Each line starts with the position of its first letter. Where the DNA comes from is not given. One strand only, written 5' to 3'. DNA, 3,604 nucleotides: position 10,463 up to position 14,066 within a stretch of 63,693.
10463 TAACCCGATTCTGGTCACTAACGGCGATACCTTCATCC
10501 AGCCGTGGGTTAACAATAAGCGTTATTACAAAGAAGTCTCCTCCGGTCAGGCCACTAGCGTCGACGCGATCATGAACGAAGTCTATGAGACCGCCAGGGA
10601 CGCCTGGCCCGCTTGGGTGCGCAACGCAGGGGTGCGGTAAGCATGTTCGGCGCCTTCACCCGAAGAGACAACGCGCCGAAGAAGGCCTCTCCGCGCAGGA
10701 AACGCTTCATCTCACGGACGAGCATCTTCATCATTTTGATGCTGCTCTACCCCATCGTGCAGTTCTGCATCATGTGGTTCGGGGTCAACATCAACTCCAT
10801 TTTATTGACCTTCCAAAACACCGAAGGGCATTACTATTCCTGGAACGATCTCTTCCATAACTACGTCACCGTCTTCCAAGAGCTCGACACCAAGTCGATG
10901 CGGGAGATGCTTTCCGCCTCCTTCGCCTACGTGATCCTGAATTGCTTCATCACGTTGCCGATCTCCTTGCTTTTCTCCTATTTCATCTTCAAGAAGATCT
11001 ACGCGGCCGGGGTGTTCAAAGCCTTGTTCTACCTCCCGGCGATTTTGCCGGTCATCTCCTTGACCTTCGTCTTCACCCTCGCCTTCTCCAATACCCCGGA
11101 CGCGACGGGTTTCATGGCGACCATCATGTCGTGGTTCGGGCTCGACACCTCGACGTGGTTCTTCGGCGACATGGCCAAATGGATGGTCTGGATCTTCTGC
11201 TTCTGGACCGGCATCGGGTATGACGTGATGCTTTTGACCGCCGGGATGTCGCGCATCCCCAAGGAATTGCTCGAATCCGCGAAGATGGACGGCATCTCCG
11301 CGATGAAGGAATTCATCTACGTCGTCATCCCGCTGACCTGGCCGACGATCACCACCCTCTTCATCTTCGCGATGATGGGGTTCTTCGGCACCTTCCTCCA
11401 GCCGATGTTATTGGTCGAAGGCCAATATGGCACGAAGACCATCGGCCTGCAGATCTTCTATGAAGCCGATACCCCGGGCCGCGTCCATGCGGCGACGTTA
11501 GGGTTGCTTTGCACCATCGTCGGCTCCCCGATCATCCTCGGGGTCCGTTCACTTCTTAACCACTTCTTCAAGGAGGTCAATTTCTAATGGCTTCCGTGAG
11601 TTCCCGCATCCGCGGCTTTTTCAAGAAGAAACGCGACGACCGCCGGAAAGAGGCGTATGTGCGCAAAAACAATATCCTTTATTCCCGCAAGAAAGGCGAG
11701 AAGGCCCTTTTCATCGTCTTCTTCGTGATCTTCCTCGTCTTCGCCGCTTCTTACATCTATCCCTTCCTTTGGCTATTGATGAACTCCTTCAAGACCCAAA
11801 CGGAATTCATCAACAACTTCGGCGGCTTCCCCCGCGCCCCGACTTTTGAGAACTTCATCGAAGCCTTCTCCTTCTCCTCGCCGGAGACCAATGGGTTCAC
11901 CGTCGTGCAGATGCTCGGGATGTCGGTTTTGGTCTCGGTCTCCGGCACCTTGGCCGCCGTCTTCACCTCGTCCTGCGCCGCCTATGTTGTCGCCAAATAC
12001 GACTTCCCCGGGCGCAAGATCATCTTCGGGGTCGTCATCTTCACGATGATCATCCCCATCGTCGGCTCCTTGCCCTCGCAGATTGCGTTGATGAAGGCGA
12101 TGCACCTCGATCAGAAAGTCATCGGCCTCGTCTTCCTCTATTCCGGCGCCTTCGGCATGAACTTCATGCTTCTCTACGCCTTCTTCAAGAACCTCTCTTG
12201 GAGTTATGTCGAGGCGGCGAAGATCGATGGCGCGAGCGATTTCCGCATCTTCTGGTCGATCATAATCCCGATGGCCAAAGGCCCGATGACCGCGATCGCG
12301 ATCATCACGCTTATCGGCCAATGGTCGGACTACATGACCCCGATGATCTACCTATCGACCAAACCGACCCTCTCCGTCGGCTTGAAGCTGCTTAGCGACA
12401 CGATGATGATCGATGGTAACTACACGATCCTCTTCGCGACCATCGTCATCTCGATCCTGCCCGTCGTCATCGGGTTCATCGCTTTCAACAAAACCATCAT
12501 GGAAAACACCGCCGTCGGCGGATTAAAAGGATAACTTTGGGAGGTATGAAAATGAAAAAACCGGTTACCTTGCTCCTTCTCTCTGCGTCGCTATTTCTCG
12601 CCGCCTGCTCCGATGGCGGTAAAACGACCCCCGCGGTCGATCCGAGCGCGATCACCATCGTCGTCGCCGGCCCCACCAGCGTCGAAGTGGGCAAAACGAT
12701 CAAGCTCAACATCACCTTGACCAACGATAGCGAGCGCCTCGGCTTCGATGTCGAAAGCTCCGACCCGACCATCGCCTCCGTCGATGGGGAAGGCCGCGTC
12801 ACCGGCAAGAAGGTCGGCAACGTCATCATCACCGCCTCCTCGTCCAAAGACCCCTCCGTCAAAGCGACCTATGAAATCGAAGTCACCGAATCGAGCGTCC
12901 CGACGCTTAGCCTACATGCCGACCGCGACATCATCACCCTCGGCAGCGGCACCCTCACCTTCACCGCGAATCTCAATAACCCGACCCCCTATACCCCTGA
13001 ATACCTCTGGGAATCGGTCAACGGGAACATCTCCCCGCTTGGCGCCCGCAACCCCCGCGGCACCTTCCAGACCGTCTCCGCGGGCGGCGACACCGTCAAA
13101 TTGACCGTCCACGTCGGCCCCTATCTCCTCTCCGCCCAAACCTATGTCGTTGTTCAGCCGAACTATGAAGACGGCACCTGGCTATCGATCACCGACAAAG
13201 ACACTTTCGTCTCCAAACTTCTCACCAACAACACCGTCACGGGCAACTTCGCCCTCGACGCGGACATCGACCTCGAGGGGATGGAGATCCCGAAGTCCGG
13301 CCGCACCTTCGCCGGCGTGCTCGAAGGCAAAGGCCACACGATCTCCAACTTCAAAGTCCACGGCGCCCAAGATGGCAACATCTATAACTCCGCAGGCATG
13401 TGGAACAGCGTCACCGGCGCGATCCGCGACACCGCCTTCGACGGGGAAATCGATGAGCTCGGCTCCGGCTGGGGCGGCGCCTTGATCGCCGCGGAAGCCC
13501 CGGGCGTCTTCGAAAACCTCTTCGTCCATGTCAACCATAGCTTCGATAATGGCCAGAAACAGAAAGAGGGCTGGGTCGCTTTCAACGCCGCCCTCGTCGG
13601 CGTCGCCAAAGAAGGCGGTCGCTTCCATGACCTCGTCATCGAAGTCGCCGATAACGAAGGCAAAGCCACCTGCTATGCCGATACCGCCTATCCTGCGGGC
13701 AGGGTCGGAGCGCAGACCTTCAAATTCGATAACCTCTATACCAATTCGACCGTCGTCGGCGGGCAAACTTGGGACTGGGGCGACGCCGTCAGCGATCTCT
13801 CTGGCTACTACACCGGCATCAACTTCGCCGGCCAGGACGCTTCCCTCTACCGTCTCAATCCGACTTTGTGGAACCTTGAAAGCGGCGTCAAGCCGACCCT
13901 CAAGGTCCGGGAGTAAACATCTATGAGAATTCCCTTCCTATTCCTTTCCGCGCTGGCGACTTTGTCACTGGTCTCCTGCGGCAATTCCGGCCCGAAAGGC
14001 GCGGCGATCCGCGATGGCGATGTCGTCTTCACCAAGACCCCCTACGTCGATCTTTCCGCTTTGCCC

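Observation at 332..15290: Three paralogous GLUG-like beta-helix lipoproteins embedded in a glycan locus may be surface glycan-binding proteins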

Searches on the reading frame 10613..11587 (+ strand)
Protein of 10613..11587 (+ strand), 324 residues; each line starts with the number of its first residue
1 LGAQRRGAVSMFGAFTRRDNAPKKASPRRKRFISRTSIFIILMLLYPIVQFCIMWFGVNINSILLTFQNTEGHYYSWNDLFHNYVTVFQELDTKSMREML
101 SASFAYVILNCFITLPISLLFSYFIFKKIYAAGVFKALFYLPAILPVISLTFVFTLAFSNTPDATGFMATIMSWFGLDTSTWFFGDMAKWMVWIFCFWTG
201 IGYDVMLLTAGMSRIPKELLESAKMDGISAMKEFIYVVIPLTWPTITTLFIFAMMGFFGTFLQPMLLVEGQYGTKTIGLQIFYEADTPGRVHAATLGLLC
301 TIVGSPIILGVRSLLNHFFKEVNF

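Call 7: search_protein_families(library=pfam, proteins=[window:10613-11587:+], max_evalue=0.001)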
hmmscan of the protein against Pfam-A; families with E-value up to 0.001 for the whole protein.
window:10613-11587:+ (324 aa): 1 family
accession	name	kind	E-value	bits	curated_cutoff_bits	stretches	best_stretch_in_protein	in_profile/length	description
PF00528.27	BPD_transp_1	-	5e-09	36.6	26.4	1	128-317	13-177/184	Binding-protein-dependent transport system inner membrane component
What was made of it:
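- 10613..12534 (+): Two ABC permease genes: 10613/10643-11587 and 11587-12534. Pfam BPD_transp_1 (call 7).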

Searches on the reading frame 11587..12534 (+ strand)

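Call 7: search_protein_families(library=pfam, proteins=[window:11587-12534:+], max_evalue=0.001)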
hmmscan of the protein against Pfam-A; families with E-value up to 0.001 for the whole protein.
window:11587-12534:+ (315 aa): 1 family
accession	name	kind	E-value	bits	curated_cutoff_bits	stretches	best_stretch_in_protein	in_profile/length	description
PF00528.27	BPD_transp_1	-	3.2e-14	53.5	26.4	1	131-298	4-173/184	Binding-protein-dependent transport system inner membrane component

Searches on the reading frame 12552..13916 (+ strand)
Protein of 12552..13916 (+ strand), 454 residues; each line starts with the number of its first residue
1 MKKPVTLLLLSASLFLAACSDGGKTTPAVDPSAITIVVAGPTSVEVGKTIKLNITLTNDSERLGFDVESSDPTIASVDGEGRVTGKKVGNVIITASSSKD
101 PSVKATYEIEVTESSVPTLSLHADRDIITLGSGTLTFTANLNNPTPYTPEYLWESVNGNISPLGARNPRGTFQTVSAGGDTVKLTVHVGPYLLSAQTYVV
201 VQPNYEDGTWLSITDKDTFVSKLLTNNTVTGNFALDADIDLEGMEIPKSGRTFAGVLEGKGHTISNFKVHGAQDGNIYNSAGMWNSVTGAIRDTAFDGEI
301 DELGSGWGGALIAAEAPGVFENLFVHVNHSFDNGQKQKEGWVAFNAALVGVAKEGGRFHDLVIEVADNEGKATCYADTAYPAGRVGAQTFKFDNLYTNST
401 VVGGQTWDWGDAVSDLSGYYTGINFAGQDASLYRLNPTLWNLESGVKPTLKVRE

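Call 6: search_protein_families(library=pfam, proteins=[window:12552-13916:+], max_evalue=1)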
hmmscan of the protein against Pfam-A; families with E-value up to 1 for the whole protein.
window:12552-13916:+ (454 aa): 3 families
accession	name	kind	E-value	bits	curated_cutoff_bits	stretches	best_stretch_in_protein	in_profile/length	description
PF02368.24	Big_2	-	4e-08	33.5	22.8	1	41-104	11-76/79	Bacterial Ig-like domain (group 2)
PF23486.1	Ig_TMEM132_5th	-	0.037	14.6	28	1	67-116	88-137/137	TMEM132 fifth domain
PF08139.17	LPAM_1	-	0.53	11.3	20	0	1-20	1-18/18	Prokaryotic membrane lipoprotein lipid attachment site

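Call 13: search_solved_structures(query=window:12552-13916:+, max_evalue=10, show_alignments=2)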
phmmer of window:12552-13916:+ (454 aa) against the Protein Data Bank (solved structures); distinct sequences matched with E-value up to 10: 3.
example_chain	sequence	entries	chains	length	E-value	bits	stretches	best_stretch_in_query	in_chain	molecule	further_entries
6n1a_A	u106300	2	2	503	0.0011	21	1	18-100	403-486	Carbohydrate-binding protein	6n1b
3c5y_A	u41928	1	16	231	0.51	12.2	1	254-335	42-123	Ribose/galactose isomerase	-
9vy3_A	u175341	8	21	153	0.74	11.6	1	43-124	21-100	Propeptide, PepSY amd peptidase M4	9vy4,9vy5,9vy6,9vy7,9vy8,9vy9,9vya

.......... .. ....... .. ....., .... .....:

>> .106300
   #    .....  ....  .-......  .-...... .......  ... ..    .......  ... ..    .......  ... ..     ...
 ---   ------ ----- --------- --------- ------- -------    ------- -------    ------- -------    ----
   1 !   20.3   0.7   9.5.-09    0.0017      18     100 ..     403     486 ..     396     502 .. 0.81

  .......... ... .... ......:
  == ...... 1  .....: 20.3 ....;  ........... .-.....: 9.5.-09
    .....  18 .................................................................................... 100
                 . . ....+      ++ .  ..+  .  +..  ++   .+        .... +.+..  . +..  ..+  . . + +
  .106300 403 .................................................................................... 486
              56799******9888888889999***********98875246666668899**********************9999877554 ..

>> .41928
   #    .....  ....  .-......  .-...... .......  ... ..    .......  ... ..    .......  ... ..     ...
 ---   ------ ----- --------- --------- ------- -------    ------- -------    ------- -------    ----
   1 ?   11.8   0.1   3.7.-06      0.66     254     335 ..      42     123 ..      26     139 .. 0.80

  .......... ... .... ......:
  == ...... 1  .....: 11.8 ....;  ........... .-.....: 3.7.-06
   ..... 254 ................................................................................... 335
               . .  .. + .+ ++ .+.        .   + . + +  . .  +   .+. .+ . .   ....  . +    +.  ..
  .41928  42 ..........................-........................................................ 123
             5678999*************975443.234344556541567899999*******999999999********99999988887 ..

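Call 39: search_protein_families(library=ncbifam, proteins=[window:12552-13916:+], max_evalue=0.1)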
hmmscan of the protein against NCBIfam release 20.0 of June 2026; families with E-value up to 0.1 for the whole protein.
window:12552-13916:+ (454 aa): 1 family
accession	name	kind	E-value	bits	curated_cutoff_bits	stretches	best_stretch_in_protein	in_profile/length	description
NF041895.1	choice_anch_V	domain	3.6e-05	23.9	42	1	32-112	37-116/150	choice-of-anchor V domain-containing protein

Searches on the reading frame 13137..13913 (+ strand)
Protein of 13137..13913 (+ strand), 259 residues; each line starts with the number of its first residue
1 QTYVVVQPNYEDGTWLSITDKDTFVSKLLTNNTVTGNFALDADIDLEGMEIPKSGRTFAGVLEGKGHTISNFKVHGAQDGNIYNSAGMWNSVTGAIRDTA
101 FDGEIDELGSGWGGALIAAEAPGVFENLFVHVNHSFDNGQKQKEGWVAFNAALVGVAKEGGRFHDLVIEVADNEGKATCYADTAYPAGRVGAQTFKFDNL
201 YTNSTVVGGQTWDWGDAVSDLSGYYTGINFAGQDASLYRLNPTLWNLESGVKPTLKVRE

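Call 16: find_homologous_proteins(query=window:13137-13913:+, max_evalue=0.001)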
Query window:13137-13913:+ (259 aa): 3 proteins with E <= 0.001 among 602 candidates.
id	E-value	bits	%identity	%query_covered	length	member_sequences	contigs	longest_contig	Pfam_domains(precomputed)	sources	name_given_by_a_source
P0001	3.7e-170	582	99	100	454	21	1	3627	PF02368.25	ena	-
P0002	2.0e-146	504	86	100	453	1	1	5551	PF02368.25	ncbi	-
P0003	7.2e-99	348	63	100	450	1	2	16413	PF02368.25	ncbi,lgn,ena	-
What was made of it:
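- Tried and rejected: First homology search: the k-mer-limited search with the ORF2 module alone gave only 3 hits (call 16).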

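Call 25: find_homologous_proteins(query=A2, max_evalue=0.001)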
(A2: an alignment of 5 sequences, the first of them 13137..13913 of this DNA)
Query A2 (5 sequences) (259 aa, profile of the alignment): 61 proteins with E <= 0.001 among 8000 candidates.
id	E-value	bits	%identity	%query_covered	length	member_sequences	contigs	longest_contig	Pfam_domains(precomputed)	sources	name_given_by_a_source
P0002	1.6e-137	475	86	100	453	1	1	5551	PF02368.25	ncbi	-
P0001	4.2e-137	474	99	100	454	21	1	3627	PF02368.25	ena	-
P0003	1.5e-131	455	63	100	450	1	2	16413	PF02368.25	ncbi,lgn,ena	-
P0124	5.2e-115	401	70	99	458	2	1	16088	PF02368.25,PF26918.1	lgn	-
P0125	1.0e-113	397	69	99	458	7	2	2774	PF02368.25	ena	-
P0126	2.0e-71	258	31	94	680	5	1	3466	-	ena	-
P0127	1.0e-70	256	32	94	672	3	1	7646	-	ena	-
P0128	8.9e-52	194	28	93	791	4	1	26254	PF02368.25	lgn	-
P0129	5.9e-50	188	27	93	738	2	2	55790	-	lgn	-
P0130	3.1e-39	153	29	94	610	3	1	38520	-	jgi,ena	-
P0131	1.7e-33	134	26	95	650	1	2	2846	-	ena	-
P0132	4.8e-12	64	28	46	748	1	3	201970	PF07581.18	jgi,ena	-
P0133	1.0e-8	53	40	24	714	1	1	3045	PF05342.20,PF07580.21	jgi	jgi:hypothetical protein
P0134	2.5e-8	51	35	22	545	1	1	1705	PF05342.20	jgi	jgi:hypothetical protein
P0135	4.2e-8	51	38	24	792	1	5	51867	PF12389.14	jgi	-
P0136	2.7e-7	48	34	29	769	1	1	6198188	PF07581.18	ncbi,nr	ncbi:MAG: hypothetical protein JSU70_12245 [Phycisphaerales bacterium]|nr:MAG: hypothetical protein 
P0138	1.0e-6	46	41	20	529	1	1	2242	PF07581.18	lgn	-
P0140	3.5e-6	44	37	21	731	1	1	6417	PF07581.18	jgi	-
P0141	4.2e-6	44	31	43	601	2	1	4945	PF13149.13,PF07581.18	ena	-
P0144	8.7e-6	43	34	28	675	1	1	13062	PF07581.18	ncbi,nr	ncbi:MAG: hypothetical protein IJX17_03490, partial [Clostridia bacterium]|nr:hypothetical protein [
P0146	1.3e-5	43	31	43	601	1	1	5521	PF13149.13,PF07581.18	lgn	-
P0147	1.3e-5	43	31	43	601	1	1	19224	PF13149.13,PF07581.18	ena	-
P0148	1.3e-5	43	31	43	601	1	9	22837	PF13149.13,PF07581.18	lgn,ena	-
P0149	1.3e-5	43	31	43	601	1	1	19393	PF13149.13,PF07581.18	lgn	-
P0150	1.3e-5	43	31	43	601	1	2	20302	PF13149.13,PF07581.18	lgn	-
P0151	1.3e-5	43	31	43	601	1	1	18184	PF13149.13,PF07581.18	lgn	-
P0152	1.3e-5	43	31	43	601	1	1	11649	PF13149.13,PF07581.18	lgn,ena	-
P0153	1.4e-5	42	43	25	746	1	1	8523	PF05342.20,PF20585.5,PF20200.5,PF07581.18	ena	-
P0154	1.4e-5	42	31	43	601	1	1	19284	PF13149.13,PF07581.18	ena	-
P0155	1.5e-5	42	31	43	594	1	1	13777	PF13149.13,PF07581.18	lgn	-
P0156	1.6e-5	42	31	43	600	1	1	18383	PF13149.13,PF07581.18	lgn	-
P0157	1.6e-5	42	31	43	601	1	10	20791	PF13149.13,PF07581.18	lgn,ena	-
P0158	1.6e-5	42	31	43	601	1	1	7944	PF13149.13,PF07581.18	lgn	-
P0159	1.6e-5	42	31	43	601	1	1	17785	PF13149.13,PF07581.18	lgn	-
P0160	1.6e-5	42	31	43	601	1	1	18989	PF13149.13,PF07581.18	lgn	-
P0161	1.8e-5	42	31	43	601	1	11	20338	PF13149.13,PF07581.18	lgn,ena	-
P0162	1.8e-5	42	31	43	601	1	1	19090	PF13149.13,PF07581.18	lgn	-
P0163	1.8e-5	42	31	43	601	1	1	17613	PF13149.13,PF07581.18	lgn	-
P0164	1.8e-5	42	31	43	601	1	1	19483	PF13149.13,PF07581.18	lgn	-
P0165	1.9e-5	42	28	43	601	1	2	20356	PF13149.13,PF07581.18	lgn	-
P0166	3.2e-5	41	37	37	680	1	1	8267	PF12389.14,PF07581.18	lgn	-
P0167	4.0e-5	41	36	36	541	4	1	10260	PF05342.20,PF18962.8,PF07581.18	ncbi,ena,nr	ncbi:MAG: T9SS type A sorting domain-containing protein [Muribaculaceae bacterium]|nr:T9SS type A so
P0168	4.3e-5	41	30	43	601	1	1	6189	PF13149.13,PF07581.18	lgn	-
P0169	4.4e-5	41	34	36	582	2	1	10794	PF07581.18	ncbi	ncbi:MAG: GLUG motif-containing protein [Planctomycetota bacterium]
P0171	6.1e-5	40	23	81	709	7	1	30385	PF05342.20,PF12389.14,PF07581.18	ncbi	-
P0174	1.8e-4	39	39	23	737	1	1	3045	PF05342.20,PF20585.5,PF20200.5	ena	-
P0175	1.9e-4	39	35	36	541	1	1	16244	PF05342.20,PF18962.8,PF07581.18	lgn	-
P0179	7.9e-4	37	39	15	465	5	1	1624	PF05342.20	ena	-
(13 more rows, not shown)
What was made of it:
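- On Pfam GLUG (PF07581) / Peptidase_M26_N (PF05342) domain family: The ORF1/2 module profile hits proteins with precomputed PF07581/PF05342 at E 4.8e-12 to 1e-4 against 5.8 billion sequences (call 25).
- Other proteins reached by the profile carry protease, fimbrillin or adhesin domains rather than CAZy domains (call 25). GLUG/M26_N relatives are associated with proteases, fimbrillins and T9SS cargo (call 25).
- Tried and rejected: An alignment query was needed (call 25).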

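Call 63: find_encoding_contigs(protein=P0129, flank=8000, max_places=1)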
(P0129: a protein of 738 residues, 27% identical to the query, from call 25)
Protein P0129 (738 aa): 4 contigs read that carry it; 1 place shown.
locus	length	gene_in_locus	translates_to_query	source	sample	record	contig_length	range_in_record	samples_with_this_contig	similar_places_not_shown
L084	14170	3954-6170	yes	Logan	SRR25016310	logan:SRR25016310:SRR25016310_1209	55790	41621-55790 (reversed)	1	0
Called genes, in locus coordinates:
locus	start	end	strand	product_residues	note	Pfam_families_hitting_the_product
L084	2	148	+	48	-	?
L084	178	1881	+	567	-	PF02653:BPD_transp_2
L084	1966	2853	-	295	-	PF02504:FA_synthesis (faint)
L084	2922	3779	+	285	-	PF10340:Say1_Mug180 (weak), PF07859:Abhydrolase_3, PF20434:BD-FAE (weak)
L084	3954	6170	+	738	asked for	-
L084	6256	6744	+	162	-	-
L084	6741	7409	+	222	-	-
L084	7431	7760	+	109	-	PF12643:MazG-like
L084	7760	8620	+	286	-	-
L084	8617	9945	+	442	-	PF02055:Glyco_hydro_30, PF02057:Glyco_hydro_59 (faint), PF17189:Glyco_hydro_30C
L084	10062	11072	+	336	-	PF00356:LacI, PF00532:Peripla_BP_1, PF13407:Peripla_BP_4 (faint), PF13377:Peripla_BP_3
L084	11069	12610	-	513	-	PF00722:Glyco_hydro_16, PF02018:CBM_4_9 (weak)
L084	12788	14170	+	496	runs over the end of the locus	PF01547:SBP_bac_1, PF13531:SBP_bac_11 (faint)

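Call 64: find_encoding_contigs(protein=P0130, flank=8000, max_places=1)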
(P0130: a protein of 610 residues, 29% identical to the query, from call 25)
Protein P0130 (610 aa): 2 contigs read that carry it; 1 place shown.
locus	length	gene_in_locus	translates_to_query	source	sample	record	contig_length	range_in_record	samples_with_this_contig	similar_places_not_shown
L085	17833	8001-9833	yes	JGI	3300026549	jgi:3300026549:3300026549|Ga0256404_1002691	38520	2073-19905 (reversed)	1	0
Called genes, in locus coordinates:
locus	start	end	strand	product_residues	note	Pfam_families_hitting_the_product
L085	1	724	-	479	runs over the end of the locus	PF01547:SBP_bac_1, PF13531:SBP_bac_11 (faint)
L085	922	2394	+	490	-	PF00722:Glyco_hydro_16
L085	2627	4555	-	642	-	PF02368:Big_2 (weak)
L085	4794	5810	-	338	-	PF00356:LacI, PF00532:Peripla_BP_1, PF13377:Peripla_BP_3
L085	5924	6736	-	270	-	-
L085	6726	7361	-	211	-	-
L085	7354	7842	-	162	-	-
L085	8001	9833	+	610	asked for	-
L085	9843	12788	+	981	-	PF16403:Bact_surface_Ig-like, PF17652:Glyco_hydro81C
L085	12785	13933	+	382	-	PF00890:FAD_binding_2 (weak), PF03486:HI0933_like, PF07992:Pyr_redox_2 (weak), PF12831:FAD_oxidored (weak), PF13450:NAD_binding_8 (faint), PF13738:Pyr_redox_3 (weak), PF01266:DAO (weak), PF22780:HI0933_like_1st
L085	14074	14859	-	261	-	PF00005:ABC_tran, PF02463:SMC_N (faint), PF13304:AAA_21 (faint)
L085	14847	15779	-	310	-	PF02653:BPD_transp_2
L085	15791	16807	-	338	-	PF04392:ABC_sub_bind, PF13458:Peripla_BP_6 (weak)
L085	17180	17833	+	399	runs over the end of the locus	-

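Call 65: find_encoding_contigs(protein=P0128, flank=8000, max_places=1)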
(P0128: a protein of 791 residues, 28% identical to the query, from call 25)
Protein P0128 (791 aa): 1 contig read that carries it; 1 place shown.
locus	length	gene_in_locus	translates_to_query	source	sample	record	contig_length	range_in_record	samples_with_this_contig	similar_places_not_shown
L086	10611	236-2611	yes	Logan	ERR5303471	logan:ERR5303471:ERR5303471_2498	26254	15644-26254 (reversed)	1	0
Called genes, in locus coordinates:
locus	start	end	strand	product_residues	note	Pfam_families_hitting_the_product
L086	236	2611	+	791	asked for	PF02368:Big_2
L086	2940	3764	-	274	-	PF01501:Glyco_transf_8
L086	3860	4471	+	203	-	PF01381:HTH_3, PF12844:HTH_19, PF13560:HTH_31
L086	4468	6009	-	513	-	PF00005:ABC_tran, PF13304:AAA_21 (faint), PF08402:TOBE_2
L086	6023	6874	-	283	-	PF03935:SKN1_KRE6_Sbg1, PF00722:Glyco_hydro_16, PF26113:GH16_XgeA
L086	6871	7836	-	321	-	PF03935:SKN1_KRE6_Sbg1 (faint), PF00722:Glyco_hydro_16, PF26113:GH16_XgeA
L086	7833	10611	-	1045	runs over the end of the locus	-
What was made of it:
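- ORF1-like genes neighbour GH81, GH16 and GH30 elsewhere (calls 63-65). ORF1-like genes are also locus-bound (calls 63-65).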
